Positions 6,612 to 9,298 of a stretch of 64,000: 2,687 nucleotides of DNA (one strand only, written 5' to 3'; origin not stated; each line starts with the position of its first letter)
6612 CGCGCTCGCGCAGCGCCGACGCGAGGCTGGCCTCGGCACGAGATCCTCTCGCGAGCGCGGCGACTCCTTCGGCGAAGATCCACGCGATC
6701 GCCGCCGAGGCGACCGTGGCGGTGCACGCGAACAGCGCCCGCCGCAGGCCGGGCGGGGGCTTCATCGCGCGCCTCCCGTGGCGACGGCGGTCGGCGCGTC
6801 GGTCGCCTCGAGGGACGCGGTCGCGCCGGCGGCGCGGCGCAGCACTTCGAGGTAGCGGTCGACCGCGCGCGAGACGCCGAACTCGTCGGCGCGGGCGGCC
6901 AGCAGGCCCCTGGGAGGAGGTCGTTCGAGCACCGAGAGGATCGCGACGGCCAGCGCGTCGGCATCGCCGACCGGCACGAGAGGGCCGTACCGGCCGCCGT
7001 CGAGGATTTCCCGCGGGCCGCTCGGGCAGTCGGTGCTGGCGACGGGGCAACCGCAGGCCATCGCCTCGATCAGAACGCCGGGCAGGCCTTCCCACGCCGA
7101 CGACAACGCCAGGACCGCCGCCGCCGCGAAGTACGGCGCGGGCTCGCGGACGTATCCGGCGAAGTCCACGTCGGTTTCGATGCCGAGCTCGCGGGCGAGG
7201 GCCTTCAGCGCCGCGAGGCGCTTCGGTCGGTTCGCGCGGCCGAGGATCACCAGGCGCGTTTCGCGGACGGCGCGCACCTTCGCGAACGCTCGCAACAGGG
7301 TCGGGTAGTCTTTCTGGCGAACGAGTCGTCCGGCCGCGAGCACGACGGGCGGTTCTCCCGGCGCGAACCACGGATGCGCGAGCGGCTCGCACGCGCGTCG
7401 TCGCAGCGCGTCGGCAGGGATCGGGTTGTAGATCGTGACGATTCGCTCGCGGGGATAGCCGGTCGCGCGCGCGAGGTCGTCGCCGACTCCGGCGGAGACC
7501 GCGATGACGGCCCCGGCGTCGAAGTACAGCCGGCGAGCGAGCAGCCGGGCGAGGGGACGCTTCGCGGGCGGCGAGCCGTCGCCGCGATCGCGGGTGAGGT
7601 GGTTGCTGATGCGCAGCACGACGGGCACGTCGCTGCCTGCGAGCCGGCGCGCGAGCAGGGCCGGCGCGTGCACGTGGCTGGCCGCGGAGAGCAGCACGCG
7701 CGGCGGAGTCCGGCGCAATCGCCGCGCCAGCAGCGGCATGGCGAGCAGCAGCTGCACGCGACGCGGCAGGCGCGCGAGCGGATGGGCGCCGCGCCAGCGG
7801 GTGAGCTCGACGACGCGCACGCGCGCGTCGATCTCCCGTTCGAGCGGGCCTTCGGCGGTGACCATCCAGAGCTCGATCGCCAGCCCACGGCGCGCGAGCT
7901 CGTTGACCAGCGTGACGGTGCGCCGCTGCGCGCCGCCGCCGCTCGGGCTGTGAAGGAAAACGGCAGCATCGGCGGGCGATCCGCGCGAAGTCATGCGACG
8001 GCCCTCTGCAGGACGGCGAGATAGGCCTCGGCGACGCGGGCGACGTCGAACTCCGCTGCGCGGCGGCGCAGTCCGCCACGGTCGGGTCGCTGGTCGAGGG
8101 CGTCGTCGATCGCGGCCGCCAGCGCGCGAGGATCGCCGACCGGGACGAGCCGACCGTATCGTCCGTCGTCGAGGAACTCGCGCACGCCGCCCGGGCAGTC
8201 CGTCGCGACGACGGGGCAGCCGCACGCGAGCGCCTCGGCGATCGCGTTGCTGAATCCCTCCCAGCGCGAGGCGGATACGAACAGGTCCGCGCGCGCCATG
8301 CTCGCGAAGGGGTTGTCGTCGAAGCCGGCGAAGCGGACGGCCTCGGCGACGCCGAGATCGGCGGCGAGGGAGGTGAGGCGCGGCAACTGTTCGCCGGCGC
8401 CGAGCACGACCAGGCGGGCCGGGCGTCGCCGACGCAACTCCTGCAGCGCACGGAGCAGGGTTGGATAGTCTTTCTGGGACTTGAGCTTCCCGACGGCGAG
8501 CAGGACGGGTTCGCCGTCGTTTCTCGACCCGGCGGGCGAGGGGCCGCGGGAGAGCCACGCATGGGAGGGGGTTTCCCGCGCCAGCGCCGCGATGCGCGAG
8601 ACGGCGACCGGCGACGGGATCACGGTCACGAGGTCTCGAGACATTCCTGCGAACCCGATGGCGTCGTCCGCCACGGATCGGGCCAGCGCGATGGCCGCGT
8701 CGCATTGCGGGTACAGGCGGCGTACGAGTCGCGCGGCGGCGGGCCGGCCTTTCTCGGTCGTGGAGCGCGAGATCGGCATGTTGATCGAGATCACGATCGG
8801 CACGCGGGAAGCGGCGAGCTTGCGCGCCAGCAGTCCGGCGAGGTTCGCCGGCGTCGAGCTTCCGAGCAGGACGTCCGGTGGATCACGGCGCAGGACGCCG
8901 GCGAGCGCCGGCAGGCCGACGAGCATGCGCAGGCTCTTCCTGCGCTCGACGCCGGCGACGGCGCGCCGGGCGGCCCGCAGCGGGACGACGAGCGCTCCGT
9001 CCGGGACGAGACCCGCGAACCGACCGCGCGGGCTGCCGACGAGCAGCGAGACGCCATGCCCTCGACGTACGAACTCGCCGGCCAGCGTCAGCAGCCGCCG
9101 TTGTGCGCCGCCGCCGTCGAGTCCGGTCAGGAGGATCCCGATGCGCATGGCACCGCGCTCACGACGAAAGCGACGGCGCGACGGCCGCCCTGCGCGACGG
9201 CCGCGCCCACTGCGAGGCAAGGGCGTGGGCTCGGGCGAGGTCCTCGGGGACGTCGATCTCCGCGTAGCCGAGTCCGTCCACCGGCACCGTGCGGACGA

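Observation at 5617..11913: Six-gene ATGA/GTGA-coupled operon: gpmA - CDP-alcohol phosphatidyltransferase - LicC/IPCT-like cytidylyltransferase - GT4 - GT4 - membrane SGNH hydrolase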

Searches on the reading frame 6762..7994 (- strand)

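Call 4: search_protein_families(library=pfam, proteins=[window:6762-7994:-], max_evalue=0.01)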
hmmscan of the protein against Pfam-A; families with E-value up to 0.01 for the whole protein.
window:6762-7994:- (410 aa): 5 families
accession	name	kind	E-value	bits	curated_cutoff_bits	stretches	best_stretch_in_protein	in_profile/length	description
PF13692.12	Glyco_trans_1_4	-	1.2e-33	116.8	27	1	216-357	2-141/142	Glycosyl transferases group 1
PF00534.26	Glycos_transf_1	-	5.7e-31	107.8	26.4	1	211-362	11-162/172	Glycosyl transferases group 1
PF13439.12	Glyco_transf_4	-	1.3e-19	71.3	28.5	1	20-194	2-168/170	Glycosyltransferase Family 4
PF13579.12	Glyco_trans_4_4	-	8.4e-17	62.4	29.7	1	20-190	1-157/158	Glycosyl transferase 4-like domain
PF20706.3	GT4-conflict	-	1.5e-06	27.9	26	1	152-319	139-309/385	Family 4 Glycosyltransferase in conflict systems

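Call 5: search_protein_families(library=ncbifam, proteins=[window:6762-7994:-], max_evalue=0.01)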
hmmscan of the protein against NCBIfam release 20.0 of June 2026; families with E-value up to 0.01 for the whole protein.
window:6762-7994:- (410 aa): 26 families (the best 25 are shown)
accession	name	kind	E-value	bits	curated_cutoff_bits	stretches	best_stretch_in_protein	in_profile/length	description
NF050063.1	ProtGlycPglJ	equivalog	2.8e-27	95.9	500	1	144-358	129-332/363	N-acetylgalactosamine-N,N'-diacetylbacillosaminyl-diphospho-undecaprenol 4-alpha-N-acetylgalactosaminyltransferase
TIGR03088.1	stp2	hypoth_equivalog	1.7e-26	93.2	409.05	1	117-385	100-370/374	TIGR03088 family PEP-CTERM/XrtA system glycosyltransferase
NF007396.0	PRK09922.1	equivalog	7.2e-19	67.9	385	1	164-354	140-322/361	lipopolysaccharide 1,6-galactosyltransferase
NF041876.1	EPS_EpsE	equivalog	1.6e-17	63.8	400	1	207-363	207-366/389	exopolysaccharide biosynthesis GT4 family glycosyltransferase EpsE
TIGR03999.1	thiol_BshA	equivalog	2.7e-17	62.8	273.7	1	162-385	147-370/375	N-acetyl-alpha-D-glucosaminyl L-malate synthase BshA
NF050056.1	ProtGlycPglH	equivalog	2.1e-14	53.4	600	1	217-379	181-344/354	GalNAc-alpha-(1->4)-GalNAc-alpha-(1->3)-diNAcBac-PP-undecaprenol alpha-1,4-N-acetyl-D-galactosaminyltransferase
NF038011.1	PelF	equivalog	9.5e-14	51.3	100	1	211-376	302-471/489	GT4 family glycosyltransferase PelF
TIGR04047.1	MSMEG_0565_glyc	hypoth_equivalog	3.5e-12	46.1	259.85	1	23-330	15-315/373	MSMEG_0565 family glycosyltransferase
TIGR02149.1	glgA_Coryne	subfamily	2.6e-11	43.3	302.4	1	157-378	142-371/391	glycogen synthase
TIGR03449.1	mycothiol_MshA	equivalog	2.6e-11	43.1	462.5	1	215-373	220-388/406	D-inositol-3-phosphate glycosyltransferase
TIGR04063.1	stp3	hypoth_equivalog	2.7e-11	43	442.05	1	21-372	15-374/397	TIGR04063 family PEP-CTERM/XrtA system glycosyltransferase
NF047880.1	glyco_SdgA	exception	2.5e-09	36.2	800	1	219-357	319-455/488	serine-aspartate repeat adhesin O-glycosyltransferase SdgA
NF047684.1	TeichurnBiosyTuaC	equivalog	2.3e-08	33.4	550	1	213-325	217-323/391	teichuronic acid biosynthesis protein TuaC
TIGR04157.1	glyco_rSAM_CFB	subfamily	7.1e-08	31.8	400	1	156-341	166-349/406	TIGR04157 family glycosyltransferase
NF011726.0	PRK15179.1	equivalog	1.1e-07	30.6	733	1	244-346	547-645/694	Vi polysaccharide biosynthesis protein TviE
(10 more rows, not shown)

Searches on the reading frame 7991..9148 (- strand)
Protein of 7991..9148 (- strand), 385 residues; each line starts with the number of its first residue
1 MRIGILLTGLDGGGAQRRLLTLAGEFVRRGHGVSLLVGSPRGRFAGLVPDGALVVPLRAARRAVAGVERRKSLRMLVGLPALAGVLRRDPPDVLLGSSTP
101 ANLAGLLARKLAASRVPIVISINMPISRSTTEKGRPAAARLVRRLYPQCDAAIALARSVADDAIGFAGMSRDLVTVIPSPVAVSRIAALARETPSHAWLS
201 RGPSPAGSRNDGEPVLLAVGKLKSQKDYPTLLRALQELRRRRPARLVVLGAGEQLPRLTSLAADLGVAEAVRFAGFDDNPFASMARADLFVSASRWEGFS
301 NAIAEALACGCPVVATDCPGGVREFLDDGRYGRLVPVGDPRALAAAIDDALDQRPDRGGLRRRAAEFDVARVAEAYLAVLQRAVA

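Call 4: search_protein_families(library=pfam, proteins=[window:7991-9148:-], max_evalue=0.01)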
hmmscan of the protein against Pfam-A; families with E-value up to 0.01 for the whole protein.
window:7991-9148:- (385 aa): 6 families
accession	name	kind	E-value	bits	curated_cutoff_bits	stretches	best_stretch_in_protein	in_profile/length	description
PF13692.12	Glyco_trans_1_4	-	5.5e-35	121.1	27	1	213-352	1-141/142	Glycosyl transferases group 1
PF00534.26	Glycos_transf_1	-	1.1e-33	116.6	26.4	1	209-364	11-169/172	Glycosyl transferases group 1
PF13439.12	Glyco_transf_4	-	1.2e-19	71.4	28.5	1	13-185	2-170/170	Glycosyltransferase Family 4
PF13579.12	Glyco_trans_4_4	-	2.9e-16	60.6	29.7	1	13-178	1-156/158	Glycosyl transferase 4-like domain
PF20706.3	GT4-conflict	-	1.8e-09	37.6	26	1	206-330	193-324/385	Family 4 Glycosyltransferase in conflict systems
PF13524.12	Glyco_trans_1_2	-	2.2e-05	24.9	25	1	279-366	39-127/144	Glycosyl transferase-like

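Call 5: search_protein_families(library=ncbifam, proteins=[window:7991-9148:-], max_evalue=0.01)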
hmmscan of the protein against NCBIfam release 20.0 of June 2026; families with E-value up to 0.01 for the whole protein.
window:7991-9148:- (385 aa): 32 families (the best 25 are shown)
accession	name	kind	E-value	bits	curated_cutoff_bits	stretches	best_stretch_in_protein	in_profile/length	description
NF050063.1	ProtGlycPglJ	equivalog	5.4e-33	114.7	500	1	140-377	136-360/363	N-acetylgalactosamine-N,N'-diacetylbacillosaminyl-diphospho-undecaprenol 4-alpha-N-acetylgalactosaminyltransferase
TIGR03088.1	stp2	hypoth_equivalog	7.4e-31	107.5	409.05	1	132-382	119-372/374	TIGR03088 family PEP-CTERM/XrtA system glycosyltransferase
NF041876.1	EPS_EpsE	equivalog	2e-22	80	400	1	209-357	210-365/389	exopolysaccharide biosynthesis GT4 family glycosyltransferase EpsE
TIGR03999.1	thiol_BshA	equivalog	6.5e-20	71.4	273.7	1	210-381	196-371/375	N-acetyl-alpha-D-glucosaminyl L-malate synthase BshA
NF047880.1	glyco_SdgA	exception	2.2e-15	56.2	800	1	216-354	318-457/488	serine-aspartate repeat adhesin O-glycosyltransferase SdgA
TIGR03449.1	mycothiol_MshA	equivalog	2.8e-15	56.1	462.5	1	212-367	219-383/406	D-inositol-3-phosphate glycosyltransferase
NF007396.0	PRK09922.1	equivalog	8e-15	54.6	385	1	212-351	181-324/361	lipopolysaccharide 1,6-galactosyltransferase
TIGR04047.1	MSMEG_0565_glyc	hypoth_equivalog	2.3e-14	53.3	259.85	1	175-356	162-344/373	MSMEG_0565 family glycosyltransferase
NF050056.1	ProtGlycPglH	equivalog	5.7e-14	52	600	1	1-381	1-351/354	GalNAc-alpha-(1->4)-GalNAc-alpha-(1->3)-diNAcBac-PP-undecaprenol alpha-1,4-N-acetyl-D-galactosaminyltransferase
TIGR04063.1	stp3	hypoth_equivalog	5e-13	48.7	442.05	1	146-367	155-374/397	TIGR04063 family PEP-CTERM/XrtA system glycosyltransferase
TIGR04348.1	TIGR04348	equivalog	4e-12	45.8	300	1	217-354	141-278/310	selenoneine biosynthesis selenosugar synthase SenB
NF053787.1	GlcN_PG_synth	equivalog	4.4e-12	45.5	480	1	132-363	127-336/361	N-acetylglucosaminyl phosphatidylglycerol synthase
NF011726.0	PRK15179.1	equivalog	5.7e-12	44.7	733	1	233-372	537-678/694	Vi polysaccharide biosynthesis protein TviE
TIGR02149.1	glgA_Coryne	subfamily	3.1e-11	43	302.4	1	100-375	93-382/391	glycogen synthase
NF046085.1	XrtY_assoc_Gly1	equivalog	4.5e-11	42.2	400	1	215-373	211-374/387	XrtY-associated glycosyltransferase XYAG1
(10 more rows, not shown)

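Call 49: find_homologous_proteins(query=window:7991-9148:-, max_evalue=1e-30)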
Query window:7991-9148:- (385 aa): 444 proteins with E <= 1e-30 among 8000 candidates; the best 120 are listed.
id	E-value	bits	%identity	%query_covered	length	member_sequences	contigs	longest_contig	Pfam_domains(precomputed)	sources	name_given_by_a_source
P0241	1.1e-237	806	100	100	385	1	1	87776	PF00534.27,PF13579.13,PF13524.13,PF13439.13,PF20706.4,PF13692.13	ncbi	-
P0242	1.6e-118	414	58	99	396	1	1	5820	PF00534.27,PF13579.13,PF13439.13,PF20706.4,PF13692.13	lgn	-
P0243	2.5e-113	397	53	99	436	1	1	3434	PF00534.27,PF13579.13,PF13439.13,PF20706.4,PF13692.13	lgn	-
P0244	5.8e-111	389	54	95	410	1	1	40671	PF00534.27,PF13579.13,PF13439.13,PF20706.4,PF13692.13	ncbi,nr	ncbi:MAG: glycosyltransferase [Deltaproteobacteria bacterium]|nr:glycosyltransferase [Deltaproteobac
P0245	1.5e-110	388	57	94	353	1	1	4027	PF00534.27,PF13579.13,PF13439.13,PF20706.4,PF13692.13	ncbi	ncbi:MAG: glycosyltransferase, partial [Candidatus Binatia bacterium]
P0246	1.5e-108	381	53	100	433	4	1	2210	PF00534.27,PF13579.13,PF13439.13,PF20706.4,PF13692.13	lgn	-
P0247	6.4e-104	366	54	99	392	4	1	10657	PF00534.27,PF13579.13,PF13439.13,PF20706.4,PF13692.13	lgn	-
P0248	2.8e-101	358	51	100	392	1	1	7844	PF00534.27,PF13579.13,PF13439.13,PF20706.4,PF13692.13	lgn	-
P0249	3.0e-101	357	51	100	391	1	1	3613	PF00534.27,PF13579.13,PF13439.13,PF20706.4,PF13692.13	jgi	jgi:glycosyltransferase involved in cell wall biosynthesis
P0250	8.8e-101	356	52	100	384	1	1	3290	PF00534.27,PF13579.13,PF13439.13,PF20706.4,PF13692.13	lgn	-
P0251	1.2e-96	342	50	100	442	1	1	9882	PF00534.27,PF13579.13,PF13439.13,PF20706.4,PF13692.13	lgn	-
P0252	2.6e-94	335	50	100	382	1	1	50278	PF00534.27,PF13579.13,PF13524.13,PF13439.13,PF13692.13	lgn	-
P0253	5.2e-94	334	49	99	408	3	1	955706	PF00534.27,PF13579.13,PF13439.13,PF20706.4,PF13692.13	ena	-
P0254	5.3e-91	324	51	94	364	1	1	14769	PF00534.27,PF13579.13,PF13439.13,PF13692.13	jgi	jgi:glycosyltransferase involved in cell wall biosynthesis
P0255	1.4e-90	322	46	99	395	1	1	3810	PF00534.27,PF13579.13,PF13439.13,PF20706.4,PF13692.13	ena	-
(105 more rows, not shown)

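Call 50: find_encoding_contigs(protein=P0242, flank=10000, max_places=1)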
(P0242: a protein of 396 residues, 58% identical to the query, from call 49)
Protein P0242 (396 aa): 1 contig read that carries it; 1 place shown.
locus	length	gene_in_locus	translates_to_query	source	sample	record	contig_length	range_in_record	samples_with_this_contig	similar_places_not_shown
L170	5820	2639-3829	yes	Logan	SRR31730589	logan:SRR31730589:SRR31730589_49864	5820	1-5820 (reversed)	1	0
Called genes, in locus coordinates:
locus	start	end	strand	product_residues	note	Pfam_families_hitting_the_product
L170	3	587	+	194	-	?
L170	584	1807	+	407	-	PF01066:CDP-OH_P_transf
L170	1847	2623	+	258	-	PF00483:NTP_transferase, PF12804:NTP_transf_3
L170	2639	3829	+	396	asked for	PF13439:Glyco_transf_4, PF13579:Glyco_trans_4_4, PF20706:GT4-conflict (weak), PF00534:Glycos_transf_1, PF13692:Glyco_trans_1_4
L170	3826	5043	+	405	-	PF13439:Glyco_transf_4, PF13579:Glyco_trans_4_4, PF20706:GT4-conflict, PF00534:Glycos_transf_1, PF13692:Glyco_trans_1_4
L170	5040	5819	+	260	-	?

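Call 51: find_encoding_contigs(protein=P0244, flank=10000, max_places=1)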
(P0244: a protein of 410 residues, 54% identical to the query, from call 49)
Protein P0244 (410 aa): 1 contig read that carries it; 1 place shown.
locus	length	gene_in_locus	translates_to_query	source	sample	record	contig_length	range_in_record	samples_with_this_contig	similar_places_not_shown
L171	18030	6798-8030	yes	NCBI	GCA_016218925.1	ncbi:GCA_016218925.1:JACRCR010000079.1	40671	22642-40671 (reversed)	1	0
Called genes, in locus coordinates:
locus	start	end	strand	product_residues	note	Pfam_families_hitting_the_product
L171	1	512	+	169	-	PF00892:EamA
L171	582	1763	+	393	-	PF02771:Acyl-CoA_dh_N, PF02770:Acyl-CoA_dh_M, PF00441:Acyl-CoA_dh_1, PF08028:Acyl-CoA_dh_2 (faint)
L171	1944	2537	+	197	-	-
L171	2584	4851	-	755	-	-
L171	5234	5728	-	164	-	PF00296:Bac_luciferase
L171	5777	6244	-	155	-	PF14539:DUF4442 (weak), PF13622:4HBT_3, PF03061:4HBT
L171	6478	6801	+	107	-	-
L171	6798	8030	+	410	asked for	PF13439:Glyco_transf_4, PF13579:Glyco_trans_4_4, PF20706:GT4-conflict, PF00534:Glycos_transf_1, PF13692:Glyco_trans_1_4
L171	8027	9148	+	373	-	-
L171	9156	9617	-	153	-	PF11578:DUF3237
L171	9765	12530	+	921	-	PF00384:Molybdopterin, PF01568:Molydop_binding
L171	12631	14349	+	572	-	PF00989:PAS (weak), PF08448:PAS_4 (weak), PF13188:PAS_8 (weak), PF08447:PAS_3 (faint), PF13426:PAS_9, PF00512:HisKA, PF02518:HATPase_c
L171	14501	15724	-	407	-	PF01321:Creatinase_N (faint), PF00557:Peptidase_M24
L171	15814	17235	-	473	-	PF04616:Glyco_hydro_43 (faint)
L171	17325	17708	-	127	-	-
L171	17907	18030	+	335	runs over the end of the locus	PF12625:Arabinose_bd, PF00165:HTH_AraC (faint), PF12833:HTH_18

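Call 52: find_encoding_contigs(protein=P0247, flank=10000, max_places=1)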
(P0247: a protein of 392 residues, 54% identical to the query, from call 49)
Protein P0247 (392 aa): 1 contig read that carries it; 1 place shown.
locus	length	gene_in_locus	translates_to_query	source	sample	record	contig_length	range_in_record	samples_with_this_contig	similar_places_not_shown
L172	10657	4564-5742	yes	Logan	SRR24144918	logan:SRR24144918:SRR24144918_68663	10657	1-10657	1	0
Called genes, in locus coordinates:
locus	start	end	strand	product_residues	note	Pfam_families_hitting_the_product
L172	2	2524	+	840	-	?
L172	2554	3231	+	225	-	PF02613:Nitrate_red_del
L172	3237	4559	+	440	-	PF00034:Cytochrom_C, PF13442:Cytochrome_CBB3, PF00034:Cytochrom_C, PF13442:Cytochrome_CBB3 (weak)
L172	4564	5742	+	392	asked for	PF13439:Glyco_transf_4, PF13579:Glyco_trans_4_4, PF20706:GT4-conflict, PF00534:Glycos_transf_1, PF13692:Glyco_trans_1_4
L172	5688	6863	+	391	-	PF13439:Glyco_transf_4, PF13579:Glyco_trans_4_4, PF20706:GT4-conflict, PF00534:Glycos_transf_1, PF13692:Glyco_trans_1_4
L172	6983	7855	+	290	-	-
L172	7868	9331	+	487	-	PF08448:PAS_4, PF13426:PAS_9, PF00989:PAS, PF08448:PAS_4, PF13188:PAS_8, PF13426:PAS_9, PF08447:PAS_3, PF07536:HWE_HK, +2 more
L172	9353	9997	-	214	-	PF00583:Acetyltransf_1, PF13508:Acetyltransf_7 (weak)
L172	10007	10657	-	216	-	?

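Call 76: search_protein_families(library=pfam, proteins=[L171:8027-9148:+, L172:6983-7855:+, L171:6478-6801:+], max_evalue=0.01)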
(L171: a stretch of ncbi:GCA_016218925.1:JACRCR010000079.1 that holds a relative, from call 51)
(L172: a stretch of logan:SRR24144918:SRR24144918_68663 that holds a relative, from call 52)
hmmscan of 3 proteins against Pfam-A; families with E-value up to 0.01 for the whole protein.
L171:8027-9148:+ (373 aa): 2 families
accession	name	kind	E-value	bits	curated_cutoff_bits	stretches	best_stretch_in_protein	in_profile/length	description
PF13472.12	Lipase_GDSL_2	-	8.1e-05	23.6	32.9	1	115-295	1-165/178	GDSL-like Lipase/Acylhydrolase family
PF00657.28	Lipase_GDSL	-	0.0051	17.4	23.6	1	115-356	3-208/208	GDSL-like Lipase/Acylhydrolase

L172:6983-7855:+ (290 aa): 3 families
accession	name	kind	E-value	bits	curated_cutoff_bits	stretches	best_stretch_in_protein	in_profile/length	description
PF23366.1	Beta-prop_HVO_0234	-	6.6e-09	36.2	27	1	36-272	56-273/274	HVO_0234-like, beta propeller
PF19755.4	DUF6242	-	1.4e-05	25.5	29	0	102-172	143-217/217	Domain of unknown function (DUF6242)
PF01513.26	NAD_kinase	-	0.0027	18.5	25.5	1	216-248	60-92/130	ATP-NAD kinase N-terminal domain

L171:6478-6801:+ (107 aa): 0 families
